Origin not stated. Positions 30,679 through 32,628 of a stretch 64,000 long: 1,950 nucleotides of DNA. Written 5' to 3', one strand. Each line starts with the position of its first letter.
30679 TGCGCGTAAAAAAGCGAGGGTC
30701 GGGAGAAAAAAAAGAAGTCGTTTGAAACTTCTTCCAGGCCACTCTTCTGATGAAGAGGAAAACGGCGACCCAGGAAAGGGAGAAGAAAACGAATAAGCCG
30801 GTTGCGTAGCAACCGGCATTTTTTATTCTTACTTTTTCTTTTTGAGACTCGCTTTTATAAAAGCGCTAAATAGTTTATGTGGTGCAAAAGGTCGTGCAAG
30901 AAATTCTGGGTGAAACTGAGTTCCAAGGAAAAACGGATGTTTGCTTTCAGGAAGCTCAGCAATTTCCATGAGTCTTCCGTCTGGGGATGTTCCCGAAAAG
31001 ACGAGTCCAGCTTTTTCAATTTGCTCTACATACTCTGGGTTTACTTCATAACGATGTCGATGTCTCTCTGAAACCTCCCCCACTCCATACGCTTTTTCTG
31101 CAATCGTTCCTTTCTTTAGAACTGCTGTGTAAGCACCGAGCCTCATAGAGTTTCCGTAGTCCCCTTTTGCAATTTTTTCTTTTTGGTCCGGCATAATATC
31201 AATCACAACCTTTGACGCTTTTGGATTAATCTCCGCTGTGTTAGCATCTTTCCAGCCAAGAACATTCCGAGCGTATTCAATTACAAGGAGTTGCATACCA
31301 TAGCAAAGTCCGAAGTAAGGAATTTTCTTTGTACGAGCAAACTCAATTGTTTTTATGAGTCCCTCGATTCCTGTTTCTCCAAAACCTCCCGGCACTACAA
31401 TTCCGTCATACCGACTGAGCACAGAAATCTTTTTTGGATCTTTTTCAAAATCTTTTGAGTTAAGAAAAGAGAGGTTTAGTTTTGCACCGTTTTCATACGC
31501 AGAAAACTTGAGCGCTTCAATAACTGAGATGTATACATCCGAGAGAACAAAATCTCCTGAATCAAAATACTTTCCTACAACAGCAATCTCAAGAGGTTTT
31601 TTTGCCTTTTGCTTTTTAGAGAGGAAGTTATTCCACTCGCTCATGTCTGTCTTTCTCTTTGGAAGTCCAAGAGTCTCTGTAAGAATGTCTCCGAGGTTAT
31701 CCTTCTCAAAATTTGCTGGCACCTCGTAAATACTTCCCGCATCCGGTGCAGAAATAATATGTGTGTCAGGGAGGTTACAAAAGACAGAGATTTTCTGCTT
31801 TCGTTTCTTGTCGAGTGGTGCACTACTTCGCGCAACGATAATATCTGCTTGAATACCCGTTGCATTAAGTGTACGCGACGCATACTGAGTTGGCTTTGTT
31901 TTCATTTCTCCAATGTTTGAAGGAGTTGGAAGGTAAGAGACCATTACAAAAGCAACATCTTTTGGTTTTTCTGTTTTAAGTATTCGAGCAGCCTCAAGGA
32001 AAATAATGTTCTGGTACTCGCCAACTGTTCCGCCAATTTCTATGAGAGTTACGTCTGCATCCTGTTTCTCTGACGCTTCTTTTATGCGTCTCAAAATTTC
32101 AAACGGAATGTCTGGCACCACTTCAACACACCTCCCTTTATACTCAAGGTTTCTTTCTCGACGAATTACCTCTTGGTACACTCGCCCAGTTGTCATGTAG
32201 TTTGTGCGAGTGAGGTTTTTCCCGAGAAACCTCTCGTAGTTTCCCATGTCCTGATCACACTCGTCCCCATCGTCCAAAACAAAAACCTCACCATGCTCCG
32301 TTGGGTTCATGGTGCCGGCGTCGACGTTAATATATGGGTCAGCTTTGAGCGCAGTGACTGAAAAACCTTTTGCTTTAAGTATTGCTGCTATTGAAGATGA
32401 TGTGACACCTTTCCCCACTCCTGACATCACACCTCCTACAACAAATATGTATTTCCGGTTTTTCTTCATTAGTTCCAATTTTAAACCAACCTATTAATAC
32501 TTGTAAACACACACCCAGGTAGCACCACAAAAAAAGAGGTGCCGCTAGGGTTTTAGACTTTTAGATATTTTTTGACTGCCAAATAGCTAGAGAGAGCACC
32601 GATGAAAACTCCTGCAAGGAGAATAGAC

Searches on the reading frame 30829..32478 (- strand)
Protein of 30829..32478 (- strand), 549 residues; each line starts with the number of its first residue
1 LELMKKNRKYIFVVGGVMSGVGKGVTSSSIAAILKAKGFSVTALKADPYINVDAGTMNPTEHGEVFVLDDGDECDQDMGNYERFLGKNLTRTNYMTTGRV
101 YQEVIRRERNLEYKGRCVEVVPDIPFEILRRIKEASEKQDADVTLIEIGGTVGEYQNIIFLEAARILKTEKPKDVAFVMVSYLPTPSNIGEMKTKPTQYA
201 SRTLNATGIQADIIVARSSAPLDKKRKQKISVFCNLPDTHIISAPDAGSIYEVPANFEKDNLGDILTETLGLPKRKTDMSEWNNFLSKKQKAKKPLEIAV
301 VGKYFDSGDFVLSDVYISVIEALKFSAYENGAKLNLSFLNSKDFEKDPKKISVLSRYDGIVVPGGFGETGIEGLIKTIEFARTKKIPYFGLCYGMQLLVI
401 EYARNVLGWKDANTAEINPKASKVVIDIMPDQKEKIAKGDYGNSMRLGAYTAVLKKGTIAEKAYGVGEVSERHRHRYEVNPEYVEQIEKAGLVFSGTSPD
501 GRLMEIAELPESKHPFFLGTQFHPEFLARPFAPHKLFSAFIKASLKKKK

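Call 49: search_protein_families(library=ncbifam, proteins=[window:30829-32478:-], max_evalue=0.00001)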
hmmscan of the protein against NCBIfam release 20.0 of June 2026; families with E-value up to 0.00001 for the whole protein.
window:30829-32478:- (549 aa): 3 families
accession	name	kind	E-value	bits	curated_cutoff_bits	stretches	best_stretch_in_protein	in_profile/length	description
NF003792.0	PRK05380.1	equivalog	6.5e-203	675.2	308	1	7-548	2-530/534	CTP synthase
TIGR00337.1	PyrG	equivalog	1.4e-198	660.8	462.75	1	7-543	2-526/526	glutamine hydrolyzing CTP synthase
NF004836.1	PRK06186.1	equivalog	1.7e-39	135.3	260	1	298-544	3-227/228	CTP synthase C-terminal region-related (seleno)protein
